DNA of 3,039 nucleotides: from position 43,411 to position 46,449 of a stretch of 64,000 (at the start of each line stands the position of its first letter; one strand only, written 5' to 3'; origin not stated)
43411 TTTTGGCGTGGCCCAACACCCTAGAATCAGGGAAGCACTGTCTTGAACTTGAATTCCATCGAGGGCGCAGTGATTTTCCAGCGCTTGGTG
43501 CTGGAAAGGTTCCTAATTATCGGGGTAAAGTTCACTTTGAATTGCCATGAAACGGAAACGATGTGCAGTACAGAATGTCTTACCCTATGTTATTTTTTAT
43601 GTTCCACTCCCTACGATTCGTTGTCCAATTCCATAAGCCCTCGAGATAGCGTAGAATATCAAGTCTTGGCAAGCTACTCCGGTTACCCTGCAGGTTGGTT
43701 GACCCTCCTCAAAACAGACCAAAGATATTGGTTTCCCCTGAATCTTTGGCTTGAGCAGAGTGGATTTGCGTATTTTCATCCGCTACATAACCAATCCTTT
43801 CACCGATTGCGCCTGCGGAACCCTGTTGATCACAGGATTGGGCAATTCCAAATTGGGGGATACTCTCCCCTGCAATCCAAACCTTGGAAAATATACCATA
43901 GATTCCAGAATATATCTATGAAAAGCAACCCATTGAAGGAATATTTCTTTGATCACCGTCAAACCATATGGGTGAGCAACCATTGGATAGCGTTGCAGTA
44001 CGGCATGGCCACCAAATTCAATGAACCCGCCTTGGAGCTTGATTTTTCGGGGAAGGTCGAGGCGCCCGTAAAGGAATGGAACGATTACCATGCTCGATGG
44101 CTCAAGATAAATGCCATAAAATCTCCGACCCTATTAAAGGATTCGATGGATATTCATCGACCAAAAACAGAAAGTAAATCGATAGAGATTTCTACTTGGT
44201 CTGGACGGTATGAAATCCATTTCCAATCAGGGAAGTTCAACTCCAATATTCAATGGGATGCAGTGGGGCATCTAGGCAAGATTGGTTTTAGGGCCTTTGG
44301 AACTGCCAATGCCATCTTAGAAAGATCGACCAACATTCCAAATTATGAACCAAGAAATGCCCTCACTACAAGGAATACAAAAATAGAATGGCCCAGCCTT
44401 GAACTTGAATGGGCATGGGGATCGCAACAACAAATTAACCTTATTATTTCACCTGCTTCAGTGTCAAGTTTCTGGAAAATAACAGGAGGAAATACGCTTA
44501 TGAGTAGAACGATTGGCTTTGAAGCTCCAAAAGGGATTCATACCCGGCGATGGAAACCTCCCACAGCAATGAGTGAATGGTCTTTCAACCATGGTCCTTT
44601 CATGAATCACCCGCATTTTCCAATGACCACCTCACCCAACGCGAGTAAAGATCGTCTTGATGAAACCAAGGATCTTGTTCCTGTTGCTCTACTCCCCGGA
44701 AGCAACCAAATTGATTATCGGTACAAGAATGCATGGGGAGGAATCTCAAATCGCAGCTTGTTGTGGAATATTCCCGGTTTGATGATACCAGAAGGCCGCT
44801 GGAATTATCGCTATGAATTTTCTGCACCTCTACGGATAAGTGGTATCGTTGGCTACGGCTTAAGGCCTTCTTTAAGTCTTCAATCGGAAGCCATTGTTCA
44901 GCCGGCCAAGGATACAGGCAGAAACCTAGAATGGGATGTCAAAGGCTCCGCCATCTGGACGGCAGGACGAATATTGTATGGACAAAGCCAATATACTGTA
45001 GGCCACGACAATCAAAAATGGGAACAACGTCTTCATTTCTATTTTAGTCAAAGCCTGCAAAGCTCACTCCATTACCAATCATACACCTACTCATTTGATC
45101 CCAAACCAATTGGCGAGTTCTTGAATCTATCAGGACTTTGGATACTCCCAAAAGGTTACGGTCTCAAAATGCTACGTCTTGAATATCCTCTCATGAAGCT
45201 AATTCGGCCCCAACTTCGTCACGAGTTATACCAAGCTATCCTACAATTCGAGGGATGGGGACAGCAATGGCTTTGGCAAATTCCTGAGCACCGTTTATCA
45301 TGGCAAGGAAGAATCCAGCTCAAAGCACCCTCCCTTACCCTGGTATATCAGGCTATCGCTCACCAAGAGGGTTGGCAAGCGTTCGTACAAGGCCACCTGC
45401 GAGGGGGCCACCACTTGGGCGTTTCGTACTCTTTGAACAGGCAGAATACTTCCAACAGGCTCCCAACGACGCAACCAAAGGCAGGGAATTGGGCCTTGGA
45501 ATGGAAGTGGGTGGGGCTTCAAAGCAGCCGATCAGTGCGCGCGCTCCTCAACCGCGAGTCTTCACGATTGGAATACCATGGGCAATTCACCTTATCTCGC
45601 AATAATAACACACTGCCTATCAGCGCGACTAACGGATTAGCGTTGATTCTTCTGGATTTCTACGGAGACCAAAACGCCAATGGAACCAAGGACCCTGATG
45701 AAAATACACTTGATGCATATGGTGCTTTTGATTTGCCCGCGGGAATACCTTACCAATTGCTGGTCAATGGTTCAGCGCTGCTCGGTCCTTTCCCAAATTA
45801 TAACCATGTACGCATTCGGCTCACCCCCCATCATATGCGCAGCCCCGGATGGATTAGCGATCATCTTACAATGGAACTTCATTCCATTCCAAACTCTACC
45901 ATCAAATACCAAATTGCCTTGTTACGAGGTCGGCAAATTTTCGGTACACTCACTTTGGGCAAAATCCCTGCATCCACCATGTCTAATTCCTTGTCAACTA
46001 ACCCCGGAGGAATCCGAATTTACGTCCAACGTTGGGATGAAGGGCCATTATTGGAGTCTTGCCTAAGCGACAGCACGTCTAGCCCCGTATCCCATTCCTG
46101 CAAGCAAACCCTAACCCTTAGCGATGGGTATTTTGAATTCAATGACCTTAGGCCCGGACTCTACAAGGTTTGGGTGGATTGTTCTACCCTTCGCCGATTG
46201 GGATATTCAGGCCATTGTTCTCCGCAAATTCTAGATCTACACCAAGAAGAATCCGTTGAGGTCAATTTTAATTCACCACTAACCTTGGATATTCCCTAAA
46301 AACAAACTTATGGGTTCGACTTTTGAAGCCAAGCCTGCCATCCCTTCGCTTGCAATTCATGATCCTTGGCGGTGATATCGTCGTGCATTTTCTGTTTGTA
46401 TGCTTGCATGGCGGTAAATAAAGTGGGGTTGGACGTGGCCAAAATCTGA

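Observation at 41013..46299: Putative archaic (sigma/Csu-type) chaperone-usher pilus locus with DUF4402/SCPU-like subunits in a Bacteroidota genome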

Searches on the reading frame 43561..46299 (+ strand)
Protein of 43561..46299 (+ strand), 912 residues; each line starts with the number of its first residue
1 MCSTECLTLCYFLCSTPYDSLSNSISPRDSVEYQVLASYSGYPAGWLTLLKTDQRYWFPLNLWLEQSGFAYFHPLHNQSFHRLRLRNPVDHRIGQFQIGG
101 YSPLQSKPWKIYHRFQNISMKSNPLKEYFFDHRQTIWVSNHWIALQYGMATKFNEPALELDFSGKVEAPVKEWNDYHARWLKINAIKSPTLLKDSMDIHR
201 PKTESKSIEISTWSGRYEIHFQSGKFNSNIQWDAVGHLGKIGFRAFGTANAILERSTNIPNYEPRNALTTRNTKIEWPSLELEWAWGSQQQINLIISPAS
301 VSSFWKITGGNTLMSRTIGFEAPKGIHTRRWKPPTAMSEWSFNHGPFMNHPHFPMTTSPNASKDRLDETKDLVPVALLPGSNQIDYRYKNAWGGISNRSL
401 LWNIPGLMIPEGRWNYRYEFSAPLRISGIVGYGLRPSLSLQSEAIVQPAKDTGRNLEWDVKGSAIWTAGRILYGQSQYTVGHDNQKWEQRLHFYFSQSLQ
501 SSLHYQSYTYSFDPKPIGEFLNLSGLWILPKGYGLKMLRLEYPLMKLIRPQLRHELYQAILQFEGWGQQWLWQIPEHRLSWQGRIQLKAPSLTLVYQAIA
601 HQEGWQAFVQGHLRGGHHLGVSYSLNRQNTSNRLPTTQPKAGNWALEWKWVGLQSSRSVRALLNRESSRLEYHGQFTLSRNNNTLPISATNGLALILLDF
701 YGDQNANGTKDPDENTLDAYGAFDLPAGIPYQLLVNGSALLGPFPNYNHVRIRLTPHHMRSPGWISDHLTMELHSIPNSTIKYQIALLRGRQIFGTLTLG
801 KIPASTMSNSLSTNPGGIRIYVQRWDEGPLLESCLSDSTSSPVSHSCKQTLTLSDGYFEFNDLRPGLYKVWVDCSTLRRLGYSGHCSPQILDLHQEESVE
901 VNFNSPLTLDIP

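Call 3: search_protein_families(library=pfam, proteins=[window:43561-46299:+], max_evalue=1)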
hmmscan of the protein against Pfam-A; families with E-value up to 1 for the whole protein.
window:43561-46299:+ (912 aa): 2 families
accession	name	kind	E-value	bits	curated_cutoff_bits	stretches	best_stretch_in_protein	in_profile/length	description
PF17210.9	SdrD_B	-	0.024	15.3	29.7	1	846-874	38-66/112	SdrD B-like domain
PF13620.12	CarboxypepD_reg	-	0.14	13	32.3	1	848-873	30-55/82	Carboxypeptidase regulatory-like domain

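Call 4: search_protein_families(library=ncbifam, proteins=[window:43561-46299:+], max_evalue=1)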
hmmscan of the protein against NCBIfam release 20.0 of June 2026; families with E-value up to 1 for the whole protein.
window:43561-46299:+ (912 aa): 0 families

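Call 6: search_solved_structures(query=window:43561-46299:+, max_evalue=10)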
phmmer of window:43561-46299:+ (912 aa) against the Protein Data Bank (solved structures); distinct sequences matched with E-value up to 10: 0.

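Call 12: find_homologous_proteins(query=window:43561-46299:+, max_evalue=0.001)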
Query window:43561-46299:+ (912 aa): 8 proteins with E <= 0.001 among 3837 candidates.
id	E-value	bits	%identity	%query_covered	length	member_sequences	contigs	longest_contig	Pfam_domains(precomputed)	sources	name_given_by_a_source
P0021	0.0e+0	2162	100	100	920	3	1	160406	-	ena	-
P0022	0.0e+0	1379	68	99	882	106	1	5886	-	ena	-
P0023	0.0e+0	1342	65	100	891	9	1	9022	-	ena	-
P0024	0.0e+0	1193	57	99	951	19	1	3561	-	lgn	-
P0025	0.0e+0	1139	65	86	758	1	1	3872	-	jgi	jgi:hypothetical protein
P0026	8.2e-286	969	49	99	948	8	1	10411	-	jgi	jgi:hypothetical protein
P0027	2.3e-274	931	48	99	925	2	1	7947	-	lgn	-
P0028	3.3e-253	861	46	99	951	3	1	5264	-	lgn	-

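Call 15: find_homologous_proteins(query=A2, max_evalue=0.001)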
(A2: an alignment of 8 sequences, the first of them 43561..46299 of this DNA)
Query A2 (8 sequences) (912 aa, profile of the alignment): 8 proteins with E <= 0.001 among 4374 candidates.
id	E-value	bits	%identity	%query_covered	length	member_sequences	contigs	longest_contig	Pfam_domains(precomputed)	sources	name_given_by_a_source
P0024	0.0e+0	1674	57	99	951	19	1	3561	-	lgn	-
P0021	0.0e+0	1648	100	100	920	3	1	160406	-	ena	-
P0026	0.0e+0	1626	49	99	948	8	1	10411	-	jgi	jgi:hypothetical protein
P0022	0.0e+0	1606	68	99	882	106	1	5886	-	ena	-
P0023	0.0e+0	1592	65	100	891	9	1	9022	-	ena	-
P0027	0.0e+0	1578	48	99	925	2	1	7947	-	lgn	-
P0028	0.0e+0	1528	46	99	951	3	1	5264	-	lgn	-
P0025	0.0e+0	1365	65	86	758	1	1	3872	-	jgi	jgi:hypothetical protein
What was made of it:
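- Tried and rejected: Homologue searches for E. The word-indexed search, even with a profile, returned only 8 close relatives (calls 12, 15).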

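Call 40: predict_structure(alignment_id=A2)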
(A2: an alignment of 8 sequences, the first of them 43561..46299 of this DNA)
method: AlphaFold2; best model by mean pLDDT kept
length: 912 residues; sequences in the alignment: 8
mean_pLDDT: 44.4   pTM: 0.26
mean pLDDT of the five models: 44.4, 44.3, 34.9, 29.1, 28.9
residues with pLDDT >= 90: 0; 70-90: 86; 50-70: 309; < 50: 517
segments of 3 or more residues with pLDDT < 50: 1-32, 75-95, 114-125, 168-464, 466-471, 513-516, 531-536, 545-555, 588-591, 629-639, 651-656, 670-692, 704-715, 757-768, 800-816, 827-854, 908-912
pLDDT, mean of each block of 10 residues (from residue 1): 26 23 26 58 57 70 69 44 29 51 62 39 47 66 78 61 60 28 25 25 22 23 23 26 25 24 26 21 21 23 19 21 27 29 25 25 25 27 25 20 23 21 22 29 39 40 48 61 67 60 66 52 54 50 48 48 58 62 56 59 58 54 56 40 61 46 57 36 37 64 48 51 59 61 64 58 45 71 64 63 29 43 60 26 34 55 68 65 64 66 56 29
secondary structure, 60 per line:
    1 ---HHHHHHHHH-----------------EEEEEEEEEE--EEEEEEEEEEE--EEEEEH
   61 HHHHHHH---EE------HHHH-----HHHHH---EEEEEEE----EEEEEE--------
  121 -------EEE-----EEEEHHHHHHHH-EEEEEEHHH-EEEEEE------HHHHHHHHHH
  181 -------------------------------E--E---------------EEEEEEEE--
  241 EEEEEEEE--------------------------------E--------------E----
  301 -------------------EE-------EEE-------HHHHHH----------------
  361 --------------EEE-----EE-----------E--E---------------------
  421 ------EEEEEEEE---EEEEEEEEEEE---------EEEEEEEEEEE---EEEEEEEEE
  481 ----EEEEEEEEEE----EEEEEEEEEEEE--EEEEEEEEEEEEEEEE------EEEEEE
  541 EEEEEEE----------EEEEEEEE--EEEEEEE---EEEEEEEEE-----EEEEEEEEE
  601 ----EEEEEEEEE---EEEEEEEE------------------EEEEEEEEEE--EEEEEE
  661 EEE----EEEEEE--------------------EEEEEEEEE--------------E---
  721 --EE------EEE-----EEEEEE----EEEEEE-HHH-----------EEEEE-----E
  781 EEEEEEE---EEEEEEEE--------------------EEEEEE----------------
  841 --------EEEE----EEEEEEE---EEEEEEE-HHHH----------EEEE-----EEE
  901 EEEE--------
elements in order (helices of 4 or more, strands of 3 or more residues): H4-12 E30-39 E42-52 E55-59 H60-67 H79-82 H88-92 E96-102 E107-112 E128-130 E136-139 H140-147 E149-154 E159-164 H171-180 E231-238 E241-248 E329-331 H339-344 E375-377 E427-434 E438-448 E458-468 E472-480 E485-494 E499-510 E513-528 E535-547 E558-565 E568-574 E578-586 E592-600 E605-613 E617-624 E643-652 E655-663 E668-673 E694-702 E731-733 E739-744 E749-754 E770-774 E780-787 E791-798 E819-824 E849-852 E857-863 E867-873 H875-878 E889-892 E898-904
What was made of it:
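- On Chaperone-usher pathway (superfamily level): The AF2 model has pLDDT 44 and pTM 0.26, and residues 168-464 are unmodelled (call 40).
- Tried and rejected: Structure of E. The AF2 model was too poor to read barrel topology (call 40).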

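Call 44: fold_search(model_id=the predicted structure, library=pdb)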
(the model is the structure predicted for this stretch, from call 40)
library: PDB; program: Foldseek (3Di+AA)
matches with E <= 10: 590; with E <= 0.001: 11
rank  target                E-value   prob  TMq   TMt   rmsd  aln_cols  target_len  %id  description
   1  3rfz_B                1.3e-09  1.00  0.21  0.23  23.6      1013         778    8  Crystal structure of the FimD usher bound to its cognate FimC:FimH substrate (released 2011-06-01)
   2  9fxb_D                3.7e-09  1.00  0.22  0.29  25.4       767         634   12  Cryo-EM structure of the type 1 pilus assembly platform as part of the FimI-bound chaperone-usher pilus complex (FimDH (released 2025-06-04)
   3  3rfz_E                4.6e-09  1.00  0.20  0.22  25.6      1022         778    9  Crystal structure of the FimD usher bound to its cognate FimC:FimH substrate (released 2011-06-01)
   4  9fw9_D                2.4e-08  1.00  0.20  0.25  26.1       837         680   11  Cryo-EM structure of the type 1 pilus assembly platform as part of the FimA-bound chaperone-usher pilus complex (FimDH (released 2025-06-04)
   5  9fy9_D                2.1e-07  1.00  0.18  0.23  26.0       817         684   10  Cryo-EM structure of the type 1 chaperone-usher pilus FimD-tip complex (FimDHGFC) - Conformer 1 (released 2025-06-04)
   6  9bog_D                2.7e-07  1.00  0.18  0.19  16.7       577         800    7  Structural basis for adhesin secretion by the outer-membrane usher in type 1 pili (released 2024-10-09)
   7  7lhh_C                3.6e-07  1.00  0.22  0.24  26.2       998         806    9  Cryo-EM structure of E. coli P pilus tip assembly intermediate PapC-PapD-PapK-PapG in the second conformation (released 2021-08-11)
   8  6e14_D                7.5e-07  1.00  0.19  0.20  25.1       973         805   10  Handover mechanism of the growing pilus by the bacterial outer membrane usher FimD (released 2018-10-17)
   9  9fxs_D                1.3e-06  1.00  0.21  0.26  15.1       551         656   11  Cryo-EM structure of the type 1 pilus complex including pilus rod and FimI-bound assembly platform after incorporation (released 2025-06-04)
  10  7lhi_C                1.2e-04  1.00  0.20  0.24  28.4       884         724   10  Cryo-EM structure of E. coli P pilus tip assembly intermediate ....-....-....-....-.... (released 2021-08-11)
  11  6cd2_C                3.4e-04  0.99  0.20  0.23  27.5       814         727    9  Crystal structure of the PapC usher bound to the chaperone-adhesin PapD-PapG (released 2018-10-03)
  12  5xdo_A                1.4e-02  0.99  0.13  0.33  12.4       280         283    7  Crystal structure of human voltage-dependent anion channel 1 (hVDAC1) in C222 space group (released 2017-06-28)
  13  4ecn                  1.5e-02  0.96  0.12  0.13   9.5       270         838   10  Crystal structure of a leucine-rich repeat protein (BT_0210) from Bacteroides thetaiotaomicron VPI-5482 at 2.80 A resolu (released 2012-05-23)
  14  5f44_C                1.6e-02  0.97  0.10  0.28  13.2       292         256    9  Crystal structure of shaft pilin spaA from Lactobacillus rhamnosus GG (released 2016-07-20)
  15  7ck6_A                2.4e-02  0.99  0.14  0.37  15.3       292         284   11  Protein translocase of mitochondria (released 2020-11-04)
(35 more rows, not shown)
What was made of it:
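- On Chaperone-usher pathway (superfamily level): Foldseek's top 11 hits are ushers (call 44).
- Closest known: Classical chaperone-usher pili. Same: Foldseek places E's model on FimD and PapC (call 44).
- Foldseek's top 11 hits are exclusively FimD or PapC (call 44).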

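Call 58: search_protein_representatives(alignment_id=A2)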
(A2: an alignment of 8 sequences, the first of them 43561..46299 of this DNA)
Query: 8 sequences, 926 profile positions. Proteins with E-value up to 0.001 (for the whole library): 21; up to 1e-10: 6; up to 1e-30: 4. The best 21 are listed.
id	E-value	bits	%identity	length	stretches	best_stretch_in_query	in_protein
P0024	0.0e+00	1674.2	-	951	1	1-924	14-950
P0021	0.0e+00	1647.6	-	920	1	1-925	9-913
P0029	1.2e-98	347.9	-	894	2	575-902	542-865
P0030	4.4e-72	260.0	-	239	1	700-925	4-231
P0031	6.7e-19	83.9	-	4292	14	864-908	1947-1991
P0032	5.0e-12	61.2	-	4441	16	860-905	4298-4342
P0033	3.8e-09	51.7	-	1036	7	857-897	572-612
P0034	1.3e-08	49.9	-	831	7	862-900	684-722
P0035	3.2e-08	48.6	-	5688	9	865-901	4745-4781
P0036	1.6e-07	46.3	-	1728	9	870-912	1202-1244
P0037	4.9e-07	44.7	-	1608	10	856-891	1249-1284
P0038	1.4e-06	43.2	-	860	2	716-909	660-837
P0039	4.0e-06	41.7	-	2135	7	870-894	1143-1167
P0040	5.5e-05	37.9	-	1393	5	867-897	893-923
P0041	6.3e-05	37.7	-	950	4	872-904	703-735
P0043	1.4e-04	36.6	-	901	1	684-842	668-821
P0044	2.4e-04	35.8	-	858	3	723-915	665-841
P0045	2.5e-04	35.7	-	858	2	709-905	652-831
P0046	5.2e-04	34.7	-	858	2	687-829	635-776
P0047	5.4e-04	34.6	-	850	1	720-823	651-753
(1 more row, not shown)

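Call 59: search_protein_families(library=pfam, proteins=[P0029, P0038, P0043, P0044, P0045, P0046, P0047, P0041], max_evalue=0.1)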
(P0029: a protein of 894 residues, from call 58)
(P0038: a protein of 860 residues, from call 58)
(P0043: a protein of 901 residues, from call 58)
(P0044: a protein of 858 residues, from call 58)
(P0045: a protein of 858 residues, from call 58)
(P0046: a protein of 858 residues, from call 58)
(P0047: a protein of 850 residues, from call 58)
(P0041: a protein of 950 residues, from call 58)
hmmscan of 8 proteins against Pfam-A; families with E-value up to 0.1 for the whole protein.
P0029 (894 aa): 1 family
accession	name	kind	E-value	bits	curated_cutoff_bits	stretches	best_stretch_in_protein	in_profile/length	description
PF23193.1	NOMO_3rd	-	0.0034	17.8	27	1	827-857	56-86/120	NOMO third transthyretin-like domain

P0038 (860 aa): 4 families
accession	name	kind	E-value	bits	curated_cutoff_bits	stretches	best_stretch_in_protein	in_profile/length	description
PF17210.9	SdrD_B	-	3.2e-07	31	29.7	1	788-823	33-67/112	SdrD B-like domain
PF07833.16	Cu_amine_oxidN1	-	4.3e-05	23.9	24.2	1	46-137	15-103/108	Copper amine oxidase N-terminal domain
PF13620.12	CarboxypepD_reg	-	0.0014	19.4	32.3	1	790-827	24-61/82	Carboxypeptidase regulatory-like domain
PF07495.19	Y_Y_Y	-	0.0051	17.1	26.6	1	802-822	28-46/65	Y_Y_Y domain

P0043 (901 aa): 2 families
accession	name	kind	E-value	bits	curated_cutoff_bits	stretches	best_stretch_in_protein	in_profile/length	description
PF13620.12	CarboxypepD_reg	-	0.00013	22.7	32.3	1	799-855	2-55/82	Carboxypeptidase regulatory-like domain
PF17210.9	SdrD_B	-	0.0022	18.6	29.7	0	816-855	26-65/112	SdrD B-like domain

P0044 (858 aa): 4 families
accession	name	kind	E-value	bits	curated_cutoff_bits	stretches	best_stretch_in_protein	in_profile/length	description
PF13620.12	CarboxypepD_reg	-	0.00011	22.9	32.3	1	757-842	2-72/82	Carboxypeptidase regulatory-like domain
PF17210.9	SdrD_B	-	0.00079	20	29.7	1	766-839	18-81/112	SdrD B-like domain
PF17802.7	SpaA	-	0.0082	16.7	23.1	1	764-844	7-81/91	Prealbumin-like fold domain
PF14686.12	fn3_3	-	0.017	15.3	24.4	1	770-844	14-72/75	Polysaccharide lyase family 4, domain II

P0045 (858 aa): 2 families
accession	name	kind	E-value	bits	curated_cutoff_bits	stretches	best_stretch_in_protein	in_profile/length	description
PF13620.12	CarboxypepD_reg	-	8.8e-08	32.8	32.3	1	770-828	12-64/82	Carboxypeptidase regulatory-like domain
PF17210.9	SdrD_B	-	5.2e-06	27.1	29.7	1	773-821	25-67/112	SdrD B-like domain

P0046 (858 aa): 4 families
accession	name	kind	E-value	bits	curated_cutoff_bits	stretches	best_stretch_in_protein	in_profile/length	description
PF07833.16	Cu_amine_oxidN1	-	6.3e-05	23.3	24.2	1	38-135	8-102/108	Copper amine oxidase N-terminal domain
PF13620.12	CarboxypepD_reg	-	0.00036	21.3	32.3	1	767-818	7-54/82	Carboxypeptidase regulatory-like domain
PF24421.1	Ig_J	-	0.011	16.3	29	1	778-839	43-101/104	Tip attachment protein J, Ig-like domain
PF17210.9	SdrD_B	-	0.017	15.7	29.7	0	778-820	27-66/112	SdrD B-like domain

P0047 (850 aa): 2 families
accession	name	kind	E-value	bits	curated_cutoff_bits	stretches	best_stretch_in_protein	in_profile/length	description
PF17210.9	SdrD_B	-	0.00022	21.9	29.7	0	650-673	6-29/112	SdrD B-like domain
PF13620.12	CarboxypepD_reg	-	0.00073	20.3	32.3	1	743-801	2-56/82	Carboxypeptidase regulatory-like domain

P0041 (950 aa): 25 families
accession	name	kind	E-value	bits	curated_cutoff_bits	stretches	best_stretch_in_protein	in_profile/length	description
PF17210.9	SdrD_B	-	3.6e-84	278.8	29.7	7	859-926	2-70/112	SdrD B-like domain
PF17802.7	SpaA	-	8.1e-54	180.2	23.1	7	569-643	2-84/91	Prealbumin-like fold domain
PF13620.12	CarboxypepD_reg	-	1.3e-47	160.5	32.3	6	480-526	6-53/82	Carboxypeptidase regulatory-like domain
PF13715.12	CarbopepD_reg_2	-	2.2e-22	79.3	32.2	2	480-526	5-49/88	CarboxypepD_reg-like domain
PF09430.16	EMC7_beta-sandw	-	2.3e-20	73.4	26.6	2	490-536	9-54/122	ER membrane protein complex subunit 7, beta-sandwich domain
PF23193.1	NOMO_3rd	-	5.3e-17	62.4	27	1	588-620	50-82/120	NOMO third transthyretin-like domain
PF22904.2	NOMO1-like_2nd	-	7.2e-14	52.1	27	2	475-526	6-59/90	BOS complex subunit NOMO1-like, second beta sandwich domain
PF24421.1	Ig_J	-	2.2e-10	41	29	0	252-295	36-80/104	Tip attachment protein J, Ig-like domain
PF23194.1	NOMO_5th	-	9.8e-10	39.2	27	0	592-629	27-64/89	NOMO fifth transthyretin-like domain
PF01060.29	TTR-52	-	1.2e-09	39.1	24.9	1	578-611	6-44/79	Transthyretin-like family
PF24025.1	Ig_DR_A0283-like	-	8.1e-09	36.2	27.1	0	484-525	18-60/102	DR_A0283-like, Ig-like domain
PF14686.12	fn3_3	-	1.3e-08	34.9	24.4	0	505-526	29-50/75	Polysaccharide lyase family 4, domain II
PF00775.27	Dioxygenase_C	-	4.7e-08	33.1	27.3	0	700-722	77-99/182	Dioxygenase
PF07495.19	Y_Y_Y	-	4.8e-08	33.2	26.6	0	600-620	23-42/65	Y_Y_Y domain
PF23623.1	GBD_IRG7_N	-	1.8e-07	31.7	27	0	805-825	62-82/95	IRG7 N-terminal galactose binding domain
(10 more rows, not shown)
